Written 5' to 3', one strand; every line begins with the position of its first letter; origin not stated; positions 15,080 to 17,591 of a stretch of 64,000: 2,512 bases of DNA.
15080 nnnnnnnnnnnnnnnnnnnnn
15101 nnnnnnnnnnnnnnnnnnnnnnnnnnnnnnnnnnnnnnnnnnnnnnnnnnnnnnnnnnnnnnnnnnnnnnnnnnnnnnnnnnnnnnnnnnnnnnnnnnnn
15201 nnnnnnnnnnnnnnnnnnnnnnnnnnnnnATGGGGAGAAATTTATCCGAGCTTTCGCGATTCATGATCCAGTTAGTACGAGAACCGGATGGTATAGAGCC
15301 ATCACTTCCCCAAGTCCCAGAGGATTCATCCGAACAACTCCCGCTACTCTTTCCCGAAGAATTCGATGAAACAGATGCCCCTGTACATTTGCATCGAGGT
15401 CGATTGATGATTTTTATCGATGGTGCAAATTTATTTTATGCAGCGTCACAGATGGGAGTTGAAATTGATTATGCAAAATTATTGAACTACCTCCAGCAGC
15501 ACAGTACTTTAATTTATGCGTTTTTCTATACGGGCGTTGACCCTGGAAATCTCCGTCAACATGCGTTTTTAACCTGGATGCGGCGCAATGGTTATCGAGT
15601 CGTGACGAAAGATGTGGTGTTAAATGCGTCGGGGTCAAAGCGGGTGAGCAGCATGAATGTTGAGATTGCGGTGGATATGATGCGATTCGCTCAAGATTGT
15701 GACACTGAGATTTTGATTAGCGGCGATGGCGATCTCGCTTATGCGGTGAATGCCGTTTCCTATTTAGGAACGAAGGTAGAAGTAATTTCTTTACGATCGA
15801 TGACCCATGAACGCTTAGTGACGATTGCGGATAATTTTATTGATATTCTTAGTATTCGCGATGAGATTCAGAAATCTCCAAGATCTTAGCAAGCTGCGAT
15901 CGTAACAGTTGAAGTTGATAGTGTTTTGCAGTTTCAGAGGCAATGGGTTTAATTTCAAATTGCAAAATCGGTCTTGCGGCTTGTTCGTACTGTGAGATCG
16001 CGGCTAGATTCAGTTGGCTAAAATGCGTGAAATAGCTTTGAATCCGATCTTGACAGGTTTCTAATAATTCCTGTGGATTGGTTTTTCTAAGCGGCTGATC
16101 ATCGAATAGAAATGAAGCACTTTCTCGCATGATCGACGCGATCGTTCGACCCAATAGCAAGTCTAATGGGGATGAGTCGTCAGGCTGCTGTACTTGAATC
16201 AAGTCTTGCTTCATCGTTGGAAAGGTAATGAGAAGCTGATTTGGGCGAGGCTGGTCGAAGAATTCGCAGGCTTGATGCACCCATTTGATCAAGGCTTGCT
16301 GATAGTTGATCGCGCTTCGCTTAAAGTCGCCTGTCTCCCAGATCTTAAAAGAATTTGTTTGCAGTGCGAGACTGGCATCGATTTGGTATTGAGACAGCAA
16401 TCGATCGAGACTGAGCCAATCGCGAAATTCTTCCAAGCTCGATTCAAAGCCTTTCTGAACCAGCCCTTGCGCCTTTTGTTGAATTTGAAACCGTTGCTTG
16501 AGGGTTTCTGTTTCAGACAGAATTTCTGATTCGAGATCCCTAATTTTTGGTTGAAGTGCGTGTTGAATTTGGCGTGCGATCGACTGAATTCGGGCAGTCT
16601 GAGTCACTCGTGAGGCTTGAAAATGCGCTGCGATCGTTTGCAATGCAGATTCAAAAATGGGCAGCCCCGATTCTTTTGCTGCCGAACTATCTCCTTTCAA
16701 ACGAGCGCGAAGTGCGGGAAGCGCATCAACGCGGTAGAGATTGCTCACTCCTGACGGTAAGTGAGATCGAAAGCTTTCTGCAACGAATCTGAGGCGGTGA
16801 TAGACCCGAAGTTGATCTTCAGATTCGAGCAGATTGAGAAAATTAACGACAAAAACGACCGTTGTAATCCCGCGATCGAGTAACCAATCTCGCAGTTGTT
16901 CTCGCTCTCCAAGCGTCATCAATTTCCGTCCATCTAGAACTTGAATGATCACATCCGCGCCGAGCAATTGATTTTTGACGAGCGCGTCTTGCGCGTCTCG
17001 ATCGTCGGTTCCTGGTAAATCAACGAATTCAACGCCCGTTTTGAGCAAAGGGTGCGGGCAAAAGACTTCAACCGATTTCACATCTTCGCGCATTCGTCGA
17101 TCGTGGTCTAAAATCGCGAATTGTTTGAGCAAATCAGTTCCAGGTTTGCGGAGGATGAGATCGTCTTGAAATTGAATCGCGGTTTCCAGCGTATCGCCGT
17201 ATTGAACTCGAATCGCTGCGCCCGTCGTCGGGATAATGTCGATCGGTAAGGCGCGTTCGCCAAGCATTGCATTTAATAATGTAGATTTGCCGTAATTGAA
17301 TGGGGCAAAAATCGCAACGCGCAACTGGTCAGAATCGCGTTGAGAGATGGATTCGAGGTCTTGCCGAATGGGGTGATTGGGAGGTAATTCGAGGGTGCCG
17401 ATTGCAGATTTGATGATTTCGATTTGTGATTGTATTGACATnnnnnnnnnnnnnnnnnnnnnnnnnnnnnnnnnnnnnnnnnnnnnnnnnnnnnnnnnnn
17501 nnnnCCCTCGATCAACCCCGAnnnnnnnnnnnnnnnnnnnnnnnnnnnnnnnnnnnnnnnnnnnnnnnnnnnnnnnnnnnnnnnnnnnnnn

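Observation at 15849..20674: PspA/Vipp1-like (ESCRT-III), small membrane protein and two dynamins in one probable operon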

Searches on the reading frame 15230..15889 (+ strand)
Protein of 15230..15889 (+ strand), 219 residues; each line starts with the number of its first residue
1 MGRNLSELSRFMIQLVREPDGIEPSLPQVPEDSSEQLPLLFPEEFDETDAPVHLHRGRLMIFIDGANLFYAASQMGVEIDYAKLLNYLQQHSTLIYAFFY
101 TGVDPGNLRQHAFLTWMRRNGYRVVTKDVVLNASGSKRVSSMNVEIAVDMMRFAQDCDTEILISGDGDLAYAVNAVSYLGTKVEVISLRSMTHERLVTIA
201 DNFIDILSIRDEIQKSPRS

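Call 3: search_protein_families(library=pfam, proteins=[window:15230-15889:+], max_evalue=0.01)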
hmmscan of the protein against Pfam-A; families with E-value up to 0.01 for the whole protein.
window:15230-15889:+ (219 aa): 1 family
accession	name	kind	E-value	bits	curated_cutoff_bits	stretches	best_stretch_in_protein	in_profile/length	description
PF01936.24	NYN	-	6.3e-28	98.5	24.2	1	58-206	1-144/145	NYN domain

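Call 4: search_protein_families(library=ncbifam, proteins=[window:15230-15889:+], max_evalue=0.01)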
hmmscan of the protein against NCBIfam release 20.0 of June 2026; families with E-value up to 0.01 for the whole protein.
window:15230-15889:+ (219 aa): 1 family
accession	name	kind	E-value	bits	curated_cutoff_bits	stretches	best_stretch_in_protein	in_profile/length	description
NF002893.0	PRK03378.1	equivalog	0.0071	15.7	386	1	112-183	25-90/292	NAD(+) kinase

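Call 61: search_protein_families(library=padloc, proteins=[window:15230-15889:+], max_evalue=0.001)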
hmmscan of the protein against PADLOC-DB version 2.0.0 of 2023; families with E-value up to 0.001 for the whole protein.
window:15230-15889:+ (219 aa): 2 families
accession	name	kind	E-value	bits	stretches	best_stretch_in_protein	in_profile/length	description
PDLC01154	NYN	-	1.4e-26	91.6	1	61-215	150-304/310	"LabA-like protein, NYN family nuclease"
PDLC04163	HEC-09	-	2.9e-06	25.1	1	143-186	107-152/203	-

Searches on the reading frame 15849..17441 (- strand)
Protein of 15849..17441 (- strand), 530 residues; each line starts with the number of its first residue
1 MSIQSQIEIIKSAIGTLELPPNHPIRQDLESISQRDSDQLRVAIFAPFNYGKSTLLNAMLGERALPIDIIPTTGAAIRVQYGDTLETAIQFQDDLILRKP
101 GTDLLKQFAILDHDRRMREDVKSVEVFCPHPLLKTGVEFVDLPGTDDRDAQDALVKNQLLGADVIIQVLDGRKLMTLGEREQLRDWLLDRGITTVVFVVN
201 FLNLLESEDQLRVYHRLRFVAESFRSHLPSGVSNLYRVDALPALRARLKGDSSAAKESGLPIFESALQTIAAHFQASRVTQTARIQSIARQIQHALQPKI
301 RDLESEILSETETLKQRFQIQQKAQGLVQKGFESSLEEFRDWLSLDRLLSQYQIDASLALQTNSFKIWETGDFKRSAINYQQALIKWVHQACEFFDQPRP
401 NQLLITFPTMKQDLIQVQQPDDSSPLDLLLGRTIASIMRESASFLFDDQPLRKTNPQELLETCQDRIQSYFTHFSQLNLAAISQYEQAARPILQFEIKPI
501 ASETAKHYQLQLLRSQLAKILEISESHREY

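Call 3: search_protein_families(library=pfam, proteins=[window:15849-17441:-], max_evalue=0.01)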
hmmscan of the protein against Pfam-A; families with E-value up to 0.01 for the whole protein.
window:15849-17441:- (530 aa): 2 families
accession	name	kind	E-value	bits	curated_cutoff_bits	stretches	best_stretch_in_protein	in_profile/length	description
PF00350.29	Dynamin_N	-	2.3e-23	83.5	27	1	42-200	1-166/168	Dynamin family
PF01926.29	MMR_HSR1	-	6.6e-08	33.1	21.9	1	41-200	1-112/113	50S ribosome-binding GTPase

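Call 4: search_protein_families(library=ncbifam, proteins=[window:15849-17441:-], max_evalue=0.01)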
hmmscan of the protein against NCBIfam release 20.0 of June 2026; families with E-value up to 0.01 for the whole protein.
window:15849-17441:- (530 aa): 6 families
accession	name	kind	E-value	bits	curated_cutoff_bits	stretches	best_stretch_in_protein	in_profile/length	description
TIGR03594.1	GTPase_EngA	equivalog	4.4e-07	29.3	306.7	1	33-81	169-218/432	ribosome biogenesis GTPase Der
NF052648.1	DynmDynABac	equivalog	3e-06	25.3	1600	1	37-214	39-212/1187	dynamin GTPase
TIGR00231.1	small_GTP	domain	0.0012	18.7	42.5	1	40-176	4-92/164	GTP-binding protein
TIGR03918.1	GTP_HydF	equivalog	0.0017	17.2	325.55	0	36-63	4-31/392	[FeFe] hydrogenase H-cluster maturation GTPase HydF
NF000908.1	PRK00089.1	equivalog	0.0024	17.2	237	0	42-63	6-27/291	GTPase Era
TIGR00436.1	era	equivalog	0.0073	15.7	116.25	0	41-73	2-34/270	GTPase Era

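Call 14: search_solved_structures(query=window:15849-17441:-, max_evalue=0.01, show_alignments=1)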
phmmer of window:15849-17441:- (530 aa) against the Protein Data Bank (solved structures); distinct sequences matched with E-value up to 0.01: 15.
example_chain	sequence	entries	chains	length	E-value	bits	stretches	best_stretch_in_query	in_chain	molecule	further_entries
2j68_A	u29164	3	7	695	1.7e-18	70.1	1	37-298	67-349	BACTERIAL DYNAMIN-LIKE PROTEIN | DYNAMIN FAMILY PROTEIN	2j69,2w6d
5owv_A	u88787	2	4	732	4.1e-11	45.7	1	106-315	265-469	GTP-binding protein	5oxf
5owv_C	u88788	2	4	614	1.8e-09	40.2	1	28-152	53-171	GTP-binding protein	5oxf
6jfk_A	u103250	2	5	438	6.2e-08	35.2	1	39-178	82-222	Mitofusin-2,cDNA FLJ57997, highly similar to Transmembrane GTPase MFN2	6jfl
6jfm_A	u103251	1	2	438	4.3e-07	32.4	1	39-178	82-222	Mitofusin-2,Mitofusin-2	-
5goe_A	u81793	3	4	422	4.6e-06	29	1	39-180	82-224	Mitofusin-1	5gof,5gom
5gnt_A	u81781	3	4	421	4.9e-06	28.9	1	39-180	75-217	Mitofusin-1 | Mitofusin-1,Mitofusin-1 fusion protein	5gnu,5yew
5go4_A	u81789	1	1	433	5e-06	28.9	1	39-180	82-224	Mitofusin-1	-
5yew_A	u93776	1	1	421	8.3e-06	28.2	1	39-180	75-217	Mitofusin-1,Mitofusin-1 fusion protein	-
6j72_A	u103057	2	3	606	1.5e-05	27.4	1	31-308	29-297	Isoniazid inducible gene protein IniA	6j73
5gnr_A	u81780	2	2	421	3.4e-05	26.2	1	39-180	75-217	Mitofusin-1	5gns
9em9_A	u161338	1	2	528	8.9e-05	24.8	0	121-199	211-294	Slr0869 protein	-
7zw6_A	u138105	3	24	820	0.00024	23.3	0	121-198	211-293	Slr0869 protein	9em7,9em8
1mky_A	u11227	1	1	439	0.0025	20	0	28-73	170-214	Probable GTP-binding protein engA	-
5dn8_A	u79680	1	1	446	0.0078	18.4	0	39-84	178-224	GTPase Der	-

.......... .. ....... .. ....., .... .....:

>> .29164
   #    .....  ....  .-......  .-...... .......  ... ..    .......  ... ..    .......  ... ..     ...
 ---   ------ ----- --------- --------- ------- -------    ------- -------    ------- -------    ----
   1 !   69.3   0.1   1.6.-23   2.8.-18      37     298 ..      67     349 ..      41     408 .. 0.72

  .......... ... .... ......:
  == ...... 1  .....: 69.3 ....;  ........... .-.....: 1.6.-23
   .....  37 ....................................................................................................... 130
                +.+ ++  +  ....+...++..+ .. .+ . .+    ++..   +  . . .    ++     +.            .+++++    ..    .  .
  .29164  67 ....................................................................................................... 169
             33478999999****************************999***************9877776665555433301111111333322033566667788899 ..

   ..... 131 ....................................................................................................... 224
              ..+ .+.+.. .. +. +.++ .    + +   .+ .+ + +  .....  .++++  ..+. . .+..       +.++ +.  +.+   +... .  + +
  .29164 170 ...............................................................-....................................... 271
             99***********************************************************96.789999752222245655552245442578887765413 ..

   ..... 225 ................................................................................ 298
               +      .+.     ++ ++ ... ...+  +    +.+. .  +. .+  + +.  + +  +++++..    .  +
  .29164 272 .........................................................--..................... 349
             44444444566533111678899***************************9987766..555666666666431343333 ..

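Call 61: search_protein_families(library=padloc, proteins=[window:15849-17441:-], max_evalue=0.001)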
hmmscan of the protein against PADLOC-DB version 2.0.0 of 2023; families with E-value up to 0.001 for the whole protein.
window:15849-17441:- (530 aa): 2 families
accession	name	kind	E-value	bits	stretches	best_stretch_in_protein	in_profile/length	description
PDLC03839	LeoA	-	5.3e-10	37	1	28-81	48-102/559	-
PDLC03841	LeoBC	-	7.3e-08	30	1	25-341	63-352/601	-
